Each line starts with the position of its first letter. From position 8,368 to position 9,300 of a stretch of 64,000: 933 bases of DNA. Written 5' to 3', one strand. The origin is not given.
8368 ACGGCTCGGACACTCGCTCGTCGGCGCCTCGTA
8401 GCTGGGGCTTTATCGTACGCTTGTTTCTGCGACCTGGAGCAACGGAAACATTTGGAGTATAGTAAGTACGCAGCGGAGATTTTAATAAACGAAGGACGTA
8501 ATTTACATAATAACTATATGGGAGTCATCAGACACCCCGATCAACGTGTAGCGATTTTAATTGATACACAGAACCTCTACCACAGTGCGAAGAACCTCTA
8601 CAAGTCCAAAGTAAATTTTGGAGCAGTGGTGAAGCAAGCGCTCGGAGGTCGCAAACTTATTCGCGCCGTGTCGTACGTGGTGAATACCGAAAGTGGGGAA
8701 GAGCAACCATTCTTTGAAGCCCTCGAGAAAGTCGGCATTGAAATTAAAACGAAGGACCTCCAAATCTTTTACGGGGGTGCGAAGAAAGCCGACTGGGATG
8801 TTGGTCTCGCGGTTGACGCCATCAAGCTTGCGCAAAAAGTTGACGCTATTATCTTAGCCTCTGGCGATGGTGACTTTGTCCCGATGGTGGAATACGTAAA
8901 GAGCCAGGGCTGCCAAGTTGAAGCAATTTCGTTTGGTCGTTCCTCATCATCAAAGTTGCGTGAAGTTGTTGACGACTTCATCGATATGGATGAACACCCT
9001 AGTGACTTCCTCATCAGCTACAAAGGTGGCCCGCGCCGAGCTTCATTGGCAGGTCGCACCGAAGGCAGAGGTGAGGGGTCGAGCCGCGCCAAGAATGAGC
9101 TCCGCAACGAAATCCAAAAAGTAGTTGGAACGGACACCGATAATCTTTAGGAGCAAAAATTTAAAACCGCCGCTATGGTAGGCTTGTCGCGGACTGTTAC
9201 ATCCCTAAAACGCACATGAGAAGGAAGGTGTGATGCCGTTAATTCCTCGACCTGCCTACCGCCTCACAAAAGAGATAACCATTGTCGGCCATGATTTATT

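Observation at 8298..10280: Conserved rpsO-pnp operon interrupted by an inserted NYN-domain nuclease gene and a GC-rich LpxC-like gene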

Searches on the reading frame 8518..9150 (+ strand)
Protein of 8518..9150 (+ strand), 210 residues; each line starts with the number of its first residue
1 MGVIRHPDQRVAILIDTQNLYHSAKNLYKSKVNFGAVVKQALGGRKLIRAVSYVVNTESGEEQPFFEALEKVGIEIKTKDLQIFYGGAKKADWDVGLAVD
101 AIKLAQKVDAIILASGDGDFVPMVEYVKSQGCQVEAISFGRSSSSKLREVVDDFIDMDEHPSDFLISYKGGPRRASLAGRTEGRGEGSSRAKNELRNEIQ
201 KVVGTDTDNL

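Call 4: search_protein_families(library=pfam, proteins=[window:8518-9150:+], max_evalue=0.1)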
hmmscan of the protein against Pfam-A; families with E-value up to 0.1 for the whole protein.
window:8518-9150:+ (210 aa): 1 family
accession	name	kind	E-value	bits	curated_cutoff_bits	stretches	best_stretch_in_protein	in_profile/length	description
PF01936.24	NYN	-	2.2e-33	116.2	24.2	1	10-158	1-145/145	NYN domain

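Call 5: search_protein_families(library=ncbifam, proteins=[window:8518-9150:+], max_evalue=0.1)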
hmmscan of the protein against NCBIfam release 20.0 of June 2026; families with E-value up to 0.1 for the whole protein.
window:8518-9150:+ (210 aa): 2 families
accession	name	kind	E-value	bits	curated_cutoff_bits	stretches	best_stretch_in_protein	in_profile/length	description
TIGR00288.1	TIGR00288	hypoth_equivalog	2.8e-05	24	178.45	1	89-159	85-157/160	TIGR00288 family NYN domain-containing protein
TIGR02637.1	RhaS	equivalog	0.003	16.9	342.25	1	62-148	9-96/302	rhamnose ABC transporter substrate-binding protein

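Call 14: find_homologous_proteins(query=window:8518-9150:+, max_evalue=0.00001)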
Query window:8518-9150:+ (210 aa): 8000 proteins with E <= 0.00001 among 8000 candidates; the best 120 are listed.
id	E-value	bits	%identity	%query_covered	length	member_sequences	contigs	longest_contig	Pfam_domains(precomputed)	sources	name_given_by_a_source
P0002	1.4e-131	454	100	100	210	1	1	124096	PF01936.25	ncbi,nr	ncbi:NYN domain-containing protein [Patescibacteria group bacterium]|nr:NYN domain-containing protei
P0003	5.2e-125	433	95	100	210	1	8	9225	PF01936.25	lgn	-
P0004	1.5e-121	422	94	100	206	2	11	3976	PF01936.25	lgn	-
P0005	7.2e-115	400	90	100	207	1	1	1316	PF01936.25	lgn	-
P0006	8.8e-115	399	90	100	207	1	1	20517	PF01936.25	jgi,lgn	jgi:uncharacterized LabA/DUF88 family protein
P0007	1.7e-111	389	86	100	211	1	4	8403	PF01936.25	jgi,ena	jgi:uncharacterized LabA/DUF88 family protein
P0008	4.3e-110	384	86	100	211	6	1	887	PF01936.25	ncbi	-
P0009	8.6e-109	380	86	100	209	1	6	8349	PF01936.25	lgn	-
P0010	4.6e-108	378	84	100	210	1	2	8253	PF01936.25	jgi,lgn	jgi:uncharacterized LabA/DUF88 family protein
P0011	5.9e-107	374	84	100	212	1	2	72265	PF01936.25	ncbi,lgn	-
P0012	7.1e-102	357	80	100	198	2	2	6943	PF01936.25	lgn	-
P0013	2.8e-101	355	80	100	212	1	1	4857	PF01936.25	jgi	jgi:uncharacterized LabA/DUF88 family protein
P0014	3.6e-101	355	80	100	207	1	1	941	PF01936.25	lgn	-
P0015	8.3e-101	354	81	100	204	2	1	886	PF01936.25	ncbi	-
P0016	1.4e-100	353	79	100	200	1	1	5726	PF01936.25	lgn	-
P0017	4.7e-99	348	79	100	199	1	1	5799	PF01936.25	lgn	-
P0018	4.8e-99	348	79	100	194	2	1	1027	PF01936.25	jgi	jgi:uncharacterized LabA/DUF88 family protein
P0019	6.8e-99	348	75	100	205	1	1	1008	PF01936.25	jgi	jgi:uncharacterized LabA/DUF88 family protein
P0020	2.4e-98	346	76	100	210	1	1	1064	PF01936.25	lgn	-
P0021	4.9e-98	345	79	100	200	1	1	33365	PF01936.25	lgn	-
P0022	5.7e-98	345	74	100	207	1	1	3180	PF01936.25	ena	-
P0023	7.8e-98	344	73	100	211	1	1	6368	PF01936.25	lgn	-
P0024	8.5e-98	344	79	100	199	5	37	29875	PF01936.25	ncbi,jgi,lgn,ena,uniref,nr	ncbi:hypothetical protein A2592_00310 [Candidatus Kaiserbacteria bacterium RIFOXYD1_FULL_42_15]|unir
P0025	8.6e-98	344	77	100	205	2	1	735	PF01936.25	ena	-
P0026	1.8e-97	343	78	100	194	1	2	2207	PF01936.25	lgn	-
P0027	1.8e-97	343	74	100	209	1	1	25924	PF01936.25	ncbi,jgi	ncbi:MAG: uncharacterized LabA/DUF88 family protein [Candidatus Azotimanducaceae bacterium]|jgi:unch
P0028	2.3e-97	343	75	100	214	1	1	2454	PF01936.25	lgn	-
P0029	2.3e-97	343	77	100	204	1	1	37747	PF01936.25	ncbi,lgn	-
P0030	2.9e-97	342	78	100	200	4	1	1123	PF01936.25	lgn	-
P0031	3.1e-97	342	75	99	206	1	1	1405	PF01936.25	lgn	-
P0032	3.4e-97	342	78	100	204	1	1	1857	PF01936.25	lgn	-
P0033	8.2e-97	341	79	100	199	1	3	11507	PF01936.25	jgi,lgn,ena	-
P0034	8.2e-97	341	75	100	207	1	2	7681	PF01936.25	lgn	-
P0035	8.9e-97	341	75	100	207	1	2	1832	PF01936.25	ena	-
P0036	1.0e-96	341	76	100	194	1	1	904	PF01936.25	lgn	-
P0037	1.1e-96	340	78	99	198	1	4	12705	PF01936.25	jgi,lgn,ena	-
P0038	1.1e-96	340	76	100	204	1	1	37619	PF01936.25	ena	-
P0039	1.2e-96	340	75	100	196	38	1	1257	PF01936.25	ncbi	-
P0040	1.2e-96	340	75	100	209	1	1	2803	PF01936.25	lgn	-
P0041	1.3e-96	340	75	100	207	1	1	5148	PF01936.25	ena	-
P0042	1.4e-96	340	75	99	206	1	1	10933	PF01936.25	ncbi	-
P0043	1.5e-96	340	75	100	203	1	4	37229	PF01936.25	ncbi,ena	ncbi:MAG: NYN domain-containing protein [Candidatus Paceibacterota bacterium]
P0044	1.6e-96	340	79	100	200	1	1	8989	PF01936.25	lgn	-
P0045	1.8e-96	340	76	100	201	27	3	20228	PF01936.25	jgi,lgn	jgi:uncharacterized LabA/DUF88 family protein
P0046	1.9e-96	340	76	100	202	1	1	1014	PF01936.25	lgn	-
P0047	2.1e-96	339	75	99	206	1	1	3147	PF01936.25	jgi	jgi:uncharacterized LabA/DUF88 family protein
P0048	2.5e-96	339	72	100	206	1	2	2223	PF01936.25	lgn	-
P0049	2.6e-96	339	74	99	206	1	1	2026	PF01936.25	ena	-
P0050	2.8e-96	339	75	100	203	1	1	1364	PF01936.25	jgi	jgi:uncharacterized LabA/DUF88 family protein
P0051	3.1e-96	339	76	100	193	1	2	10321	PF01936.25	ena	-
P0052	3.7e-96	339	78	100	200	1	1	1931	PF01936.25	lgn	-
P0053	3.8e-96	339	74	100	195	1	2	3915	PF01936.25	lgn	-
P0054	4.8e-96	338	78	100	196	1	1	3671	PF01936.25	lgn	-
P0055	5.0e-96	338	75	99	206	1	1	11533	PF01936.25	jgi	jgi:uncharacterized LabA/DUF88 family protein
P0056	5.1e-96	338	74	100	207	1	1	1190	PF01936.25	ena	-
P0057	5.3e-96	338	72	100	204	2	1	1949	PF01936.25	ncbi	-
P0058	5.4e-96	338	77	100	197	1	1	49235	PF01936.25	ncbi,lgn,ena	-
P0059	5.7e-96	338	74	100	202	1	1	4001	PF01936.25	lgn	-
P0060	5.8e-96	338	77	100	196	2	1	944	PF01936.25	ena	-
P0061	5.9e-96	338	76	100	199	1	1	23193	PF01936.25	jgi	-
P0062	6.0e-96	338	77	100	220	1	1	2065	PF01936.25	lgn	-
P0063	6.1e-96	338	77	100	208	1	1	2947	PF01936.25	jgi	-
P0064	6.3e-96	338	74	100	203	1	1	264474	PF01936.25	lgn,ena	-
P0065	6.6e-96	338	73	100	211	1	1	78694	PF01936.25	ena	-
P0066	6.9e-96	338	77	100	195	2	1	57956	PF01936.25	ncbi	ncbi:MAG: NYN domain-containing protein [Candidatus Paceibacterota bacterium]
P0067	7.0e-96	338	78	100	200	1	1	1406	PF01936.25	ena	-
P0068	8.0e-96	338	77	100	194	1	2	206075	PF01936.25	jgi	jgi:uncharacterized LabA/DUF88 family protein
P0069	8.6e-96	337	73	100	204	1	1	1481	PF01936.25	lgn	-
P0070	8.9e-96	337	74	100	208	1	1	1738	PF01936.25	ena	-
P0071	9.2e-96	337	77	100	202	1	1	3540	PF01936.25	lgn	-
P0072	9.9e-96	337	76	100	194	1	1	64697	PF01936.25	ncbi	-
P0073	1.4e-95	337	76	100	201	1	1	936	PF01936.25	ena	-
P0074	1.5e-95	337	76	100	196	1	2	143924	PF01936.25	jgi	jgi:uncharacterized protein (TIGR00288 family)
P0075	1.6e-95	337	77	100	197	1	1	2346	PF01936.25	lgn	-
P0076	1.7e-95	337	76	100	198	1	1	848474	PF01936.25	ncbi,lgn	-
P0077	1.7e-95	337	77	100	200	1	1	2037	PF01936.25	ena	-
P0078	1.9e-95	336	74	100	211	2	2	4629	PF01936.25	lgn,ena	-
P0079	2.0e-95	336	78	100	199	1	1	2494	PF01936.25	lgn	-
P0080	2.2e-95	336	77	100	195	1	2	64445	PF01936.25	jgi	jgi:uncharacterized protein (TIGR00288 family)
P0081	2.3e-95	336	76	100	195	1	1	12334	PF01936.25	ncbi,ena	-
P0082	2.8e-95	336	77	100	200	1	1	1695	PF01936.25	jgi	-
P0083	2.9e-95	336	78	100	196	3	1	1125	PF01936.25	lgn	-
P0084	3.1e-95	336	76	100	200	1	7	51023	PF01936.25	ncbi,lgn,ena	-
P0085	3.2e-95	336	77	100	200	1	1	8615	PF01936.25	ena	-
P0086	3.3e-95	336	76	100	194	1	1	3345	PF01936.25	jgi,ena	-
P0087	3.5e-95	335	77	100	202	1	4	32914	PF01936.25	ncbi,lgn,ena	-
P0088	4.2e-95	335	77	100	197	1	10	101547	PF01936.25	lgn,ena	-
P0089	4.3e-95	335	72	100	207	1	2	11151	PF01936.25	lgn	-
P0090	4.3e-95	335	76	100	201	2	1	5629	PF01936.25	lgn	-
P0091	4.3e-95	335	78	100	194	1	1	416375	PF01936.25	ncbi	ncbi:MAG: NYN domain-containing protein [Candidatus Paceibacterota bacterium]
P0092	4.5e-95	335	74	99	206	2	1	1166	PF01936.25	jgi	jgi:uncharacterized LabA/DUF88 family protein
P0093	4.5e-95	335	76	100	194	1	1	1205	PF01936.25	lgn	-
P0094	5.3e-95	335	76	100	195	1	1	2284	PF01936.25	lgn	-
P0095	5.3e-95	335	85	83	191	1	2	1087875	PF01936.25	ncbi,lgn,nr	ncbi:MAG: NYN domain-containing protein [Candidatus Nomurabacteria bacterium]|nr:NYN domain-containi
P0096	5.6e-95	335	73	100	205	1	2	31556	PF01936.25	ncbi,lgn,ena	-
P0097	5.6e-95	335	71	100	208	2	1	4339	PF01936.25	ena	-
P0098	5.7e-95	335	74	100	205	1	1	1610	PF01936.25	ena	-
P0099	5.9e-95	335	75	100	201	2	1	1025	PF01936.25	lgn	-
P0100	5.9e-95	335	77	100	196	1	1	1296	PF01936.25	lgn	-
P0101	6.3e-95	335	75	100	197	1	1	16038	PF01936.25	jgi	jgi:uncharacterized LabA/DUF88 family protein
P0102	6.5e-95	335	75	100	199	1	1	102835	PF01936.25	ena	-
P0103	6.7e-95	335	71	99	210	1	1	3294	PF01936.25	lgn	-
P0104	6.7e-95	335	76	100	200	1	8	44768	PF01936.25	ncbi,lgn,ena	-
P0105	6.9e-95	335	76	100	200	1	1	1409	PF01936.25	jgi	-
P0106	7.1e-95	334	76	100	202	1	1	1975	PF01936.25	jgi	-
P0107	7.1e-95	334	77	100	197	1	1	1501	PF01936.25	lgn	-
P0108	7.3e-95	334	72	99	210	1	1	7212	PF01936.25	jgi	jgi:uncharacterized LabA/DUF88 family protein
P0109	7.4e-95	334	72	99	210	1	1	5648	PF01936.25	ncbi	-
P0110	7.7e-95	334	74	100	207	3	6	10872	PF01936.25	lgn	-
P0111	7.7e-95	334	77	100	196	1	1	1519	PF01936.25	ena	-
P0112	7.8e-95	334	80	91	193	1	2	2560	PF01936.25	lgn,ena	-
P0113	8.7e-95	334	74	100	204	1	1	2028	PF01936.25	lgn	-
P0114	9.0e-95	334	78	100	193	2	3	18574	PF01936.25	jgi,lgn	jgi:uncharacterized protein (TIGR00288 family)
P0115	9.9e-95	334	77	100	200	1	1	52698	PF01936.25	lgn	-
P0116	1.0e-94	334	77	100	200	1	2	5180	PF01936.25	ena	-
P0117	1.1e-94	334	74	100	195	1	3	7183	PF01936.25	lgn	-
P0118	1.1e-94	334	73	100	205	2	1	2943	PF01936.25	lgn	-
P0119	1.1e-94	334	76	99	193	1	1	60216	PF01936.25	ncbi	-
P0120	1.2e-94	334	72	99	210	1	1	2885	PF01936.25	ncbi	-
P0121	1.2e-94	334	73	100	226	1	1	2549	PF01936.25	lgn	-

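Call 26: search_protein_families(library=padloc, proteins=[window:8518-9150:+], max_evalue=0.01)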
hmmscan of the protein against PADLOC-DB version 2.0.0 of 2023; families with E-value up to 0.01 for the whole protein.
window:8518-9150:+ (210 aa): 2 families
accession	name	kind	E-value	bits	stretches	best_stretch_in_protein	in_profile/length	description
PDLC01154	NYN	-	1.4e-14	52.2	1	57-159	195-297/310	"LabA-like protein, NYN family nuclease"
PDLC04163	HEC-09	-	0.00064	17.4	0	89-151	102-168/203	-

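Call 29: find_encoding_contigs(protein=P0003, flank=10000, max_places=6)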
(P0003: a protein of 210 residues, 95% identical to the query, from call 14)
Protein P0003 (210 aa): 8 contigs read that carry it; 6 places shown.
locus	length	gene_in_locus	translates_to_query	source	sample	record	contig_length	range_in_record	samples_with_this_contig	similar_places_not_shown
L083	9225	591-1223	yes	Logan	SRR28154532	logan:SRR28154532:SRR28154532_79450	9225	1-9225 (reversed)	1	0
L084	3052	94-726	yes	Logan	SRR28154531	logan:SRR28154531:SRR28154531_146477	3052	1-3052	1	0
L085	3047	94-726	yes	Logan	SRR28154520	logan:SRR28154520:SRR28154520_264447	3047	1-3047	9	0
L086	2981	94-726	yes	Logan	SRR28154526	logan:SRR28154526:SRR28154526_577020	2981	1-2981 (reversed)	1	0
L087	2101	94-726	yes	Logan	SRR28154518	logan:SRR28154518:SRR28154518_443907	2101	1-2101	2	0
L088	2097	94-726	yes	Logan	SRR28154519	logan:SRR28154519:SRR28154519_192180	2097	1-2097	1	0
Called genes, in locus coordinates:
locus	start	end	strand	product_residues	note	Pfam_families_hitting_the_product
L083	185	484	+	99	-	PF00312:Ribosomal_S15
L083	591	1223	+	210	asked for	PF01936:NYN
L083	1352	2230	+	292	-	PF03331:LpxC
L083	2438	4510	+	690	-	PF01138:RNase_PH, PF00013:KH_1 (weak), PF00575:S1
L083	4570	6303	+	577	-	-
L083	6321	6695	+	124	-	PF01258:zf-dskA_traR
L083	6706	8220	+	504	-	PF05362:Lon_C, PF13541:ChlI, PF00158:Sigma54_activat (weak), PF00493:MCM, PF01078:Mg_chelatase, PF07728:AAA_5, PF13335:Mg_chelatase_C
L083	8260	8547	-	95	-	-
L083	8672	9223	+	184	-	?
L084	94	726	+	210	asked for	PF01936:NYN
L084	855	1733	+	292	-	PF03331:LpxC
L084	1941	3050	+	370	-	?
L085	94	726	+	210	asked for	PF01936:NYN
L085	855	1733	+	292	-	PF03331:LpxC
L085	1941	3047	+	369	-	?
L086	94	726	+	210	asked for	PF01936:NYN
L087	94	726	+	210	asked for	PF01936:NYN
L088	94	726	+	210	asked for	PF01936:NYN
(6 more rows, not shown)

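Call 30: find_encoding_contigs(protein=P0004, flank=10000, max_places=4)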
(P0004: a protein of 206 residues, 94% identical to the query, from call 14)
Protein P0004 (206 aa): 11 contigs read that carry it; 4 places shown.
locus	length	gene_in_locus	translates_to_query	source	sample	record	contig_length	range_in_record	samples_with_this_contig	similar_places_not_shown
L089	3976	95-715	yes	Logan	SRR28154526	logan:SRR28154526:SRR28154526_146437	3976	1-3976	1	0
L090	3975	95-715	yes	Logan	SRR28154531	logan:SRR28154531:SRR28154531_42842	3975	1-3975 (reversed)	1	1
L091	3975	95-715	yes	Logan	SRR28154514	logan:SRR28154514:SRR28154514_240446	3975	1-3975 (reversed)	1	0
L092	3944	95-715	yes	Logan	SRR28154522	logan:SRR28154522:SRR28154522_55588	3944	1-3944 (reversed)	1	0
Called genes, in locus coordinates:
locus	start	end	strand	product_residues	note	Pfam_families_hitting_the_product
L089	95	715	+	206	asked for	PF01936:NYN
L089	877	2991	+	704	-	PF01138:RNase_PH, PF03725:RNase_PH_C (faint), PF01138:RNase_PH, PF00013:KH_1 (weak), PF00575:S1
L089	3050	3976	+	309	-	?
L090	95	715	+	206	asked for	PF01936:NYN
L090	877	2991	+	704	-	PF01138:RNase_PH, PF03725:RNase_PH_C (faint), PF01138:RNase_PH, PF00013:KH_1 (weak), PF00575:S1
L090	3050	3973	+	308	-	?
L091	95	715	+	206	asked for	PF01936:NYN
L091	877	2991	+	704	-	PF01138:RNase_PH, PF03725:RNase_PH_C (faint), PF01138:RNase_PH, PF00013:KH_1 (weak), PF00575:S1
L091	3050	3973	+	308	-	?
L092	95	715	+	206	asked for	PF01936:NYN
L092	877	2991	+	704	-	PF01138:RNase_PH, PF03725:RNase_PH_C (faint), PF01138:RNase_PH, PF00013:KH_1 (weak), PF00575:S1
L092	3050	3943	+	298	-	?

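Call 31: find_encoding_contigs(protein=P0006, flank=10000, max_places=3)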
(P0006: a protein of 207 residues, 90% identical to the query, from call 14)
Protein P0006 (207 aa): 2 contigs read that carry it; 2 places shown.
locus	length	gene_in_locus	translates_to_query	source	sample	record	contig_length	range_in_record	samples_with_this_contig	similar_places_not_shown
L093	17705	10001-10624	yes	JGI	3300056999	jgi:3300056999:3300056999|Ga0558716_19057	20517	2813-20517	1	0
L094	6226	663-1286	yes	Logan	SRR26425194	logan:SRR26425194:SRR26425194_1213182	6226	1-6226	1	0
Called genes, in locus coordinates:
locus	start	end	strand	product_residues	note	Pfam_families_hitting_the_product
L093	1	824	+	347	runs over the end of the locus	PF00246:Peptidase_M14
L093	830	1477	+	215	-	PF00246:Peptidase_M14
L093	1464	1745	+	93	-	-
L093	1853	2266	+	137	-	PF09685:MamF_MmsF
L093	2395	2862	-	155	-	-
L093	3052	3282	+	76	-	PF00313:CSD, PF08206:OB_RNB (weak)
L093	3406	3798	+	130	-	-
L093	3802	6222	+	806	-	PF00158:Sigma54_activat (faint), PF17871:AAA_lid_9 (weak), PF07724:AAA_2, PF00004:AAA (weak), PF07728:AAA_5, PF10431:ClpB_D2-small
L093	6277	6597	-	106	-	-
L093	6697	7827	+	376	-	PF01471:PG_binding_1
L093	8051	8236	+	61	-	-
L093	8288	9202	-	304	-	PF02899:Phage_int_SAM_1, PF13102:Phage_int_SAM_5 (weak), PF13495:Phage_int_SAM_4 (faint), PF00589:Phage_integrase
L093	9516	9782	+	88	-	PF00312:Ribosomal_S15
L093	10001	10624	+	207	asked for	PF01936:NYN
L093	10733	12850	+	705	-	PF01138:RNase_PH, PF00013:KH_1 (weak), PF00575:S1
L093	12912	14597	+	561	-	-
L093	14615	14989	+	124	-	PF01258:zf-dskA_traR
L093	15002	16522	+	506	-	PF05362:Lon_C, PF13541:ChlI, PF00158:Sigma54_activat, PF01078:Mg_chelatase, PF07728:AAA_5, PF00493:MCM, PF13335:Mg_chelatase_C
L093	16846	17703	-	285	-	?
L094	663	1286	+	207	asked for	PF01936:NYN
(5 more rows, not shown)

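Call 65: search_solved_structures(query=window:8518-9150:+, max_evalue=0.01, show_alignments=2)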
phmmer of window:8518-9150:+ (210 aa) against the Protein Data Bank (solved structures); distinct sequences matched with E-value up to 0.01: 1.
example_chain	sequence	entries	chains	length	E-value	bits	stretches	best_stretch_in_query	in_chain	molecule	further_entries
2qip_A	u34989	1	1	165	1.9e-23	86.6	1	9-159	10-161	Protein of unknown function VPA0982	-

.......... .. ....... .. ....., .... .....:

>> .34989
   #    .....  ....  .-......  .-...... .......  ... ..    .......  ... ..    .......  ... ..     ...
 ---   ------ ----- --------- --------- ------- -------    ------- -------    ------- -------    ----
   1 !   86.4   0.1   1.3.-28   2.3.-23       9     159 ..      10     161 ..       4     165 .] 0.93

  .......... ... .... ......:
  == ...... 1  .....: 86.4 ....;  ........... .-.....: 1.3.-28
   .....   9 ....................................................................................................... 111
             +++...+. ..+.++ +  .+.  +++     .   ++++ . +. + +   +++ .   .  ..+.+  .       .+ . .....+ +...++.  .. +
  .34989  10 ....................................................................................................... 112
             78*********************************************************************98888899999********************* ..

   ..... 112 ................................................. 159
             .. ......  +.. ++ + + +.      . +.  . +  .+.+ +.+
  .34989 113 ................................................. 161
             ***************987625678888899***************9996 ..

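Call 84: find_encoding_contigs(protein=P0013, flank=6000, max_places=3)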
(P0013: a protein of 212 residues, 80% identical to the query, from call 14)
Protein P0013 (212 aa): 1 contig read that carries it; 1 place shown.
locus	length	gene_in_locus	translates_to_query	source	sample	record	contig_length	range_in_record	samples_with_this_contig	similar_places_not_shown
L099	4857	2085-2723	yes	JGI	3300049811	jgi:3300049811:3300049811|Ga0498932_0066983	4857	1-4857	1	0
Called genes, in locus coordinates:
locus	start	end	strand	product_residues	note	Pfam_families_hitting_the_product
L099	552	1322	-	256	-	PF00520:Ion_trans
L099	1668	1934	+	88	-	PF00312:Ribosomal_S15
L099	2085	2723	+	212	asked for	PF01936:NYN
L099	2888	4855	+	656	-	?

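Call 85: find_encoding_contigs(protein=P0081, flank=8000, max_places=3)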
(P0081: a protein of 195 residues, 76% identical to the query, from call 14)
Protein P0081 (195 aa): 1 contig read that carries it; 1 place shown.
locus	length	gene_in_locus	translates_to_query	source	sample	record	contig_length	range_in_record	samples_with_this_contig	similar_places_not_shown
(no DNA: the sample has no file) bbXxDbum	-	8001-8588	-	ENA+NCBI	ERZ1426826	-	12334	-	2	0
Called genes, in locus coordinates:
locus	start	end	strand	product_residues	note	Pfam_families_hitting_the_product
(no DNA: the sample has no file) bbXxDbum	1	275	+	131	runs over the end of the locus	PF09685:MamF_MmsF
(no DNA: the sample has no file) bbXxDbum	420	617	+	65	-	PF00313:CSD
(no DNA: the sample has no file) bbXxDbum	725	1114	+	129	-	-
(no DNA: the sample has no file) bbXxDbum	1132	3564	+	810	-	PF00158:Sigma54_activat (faint), PF00004:AAA, PF07724:AAA_2, PF07728:AAA_5, PF10431:ClpB_D2-small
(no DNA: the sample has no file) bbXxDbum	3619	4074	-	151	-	-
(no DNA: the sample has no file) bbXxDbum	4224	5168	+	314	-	PF00246:Peptidase_M14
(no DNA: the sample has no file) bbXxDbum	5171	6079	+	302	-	PF00246:Peptidase_M14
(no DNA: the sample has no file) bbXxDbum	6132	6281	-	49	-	-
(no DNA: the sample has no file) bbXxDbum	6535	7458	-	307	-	PF02899:Phage_int_SAM_1, PF13495:Phage_int_SAM_4 (faint), PF00589:Phage_integrase, PF22823:MrpR_C_cat (faint)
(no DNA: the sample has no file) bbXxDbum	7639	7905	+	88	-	PF00312:Ribosomal_S15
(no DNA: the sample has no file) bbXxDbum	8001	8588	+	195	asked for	PF01936:NYN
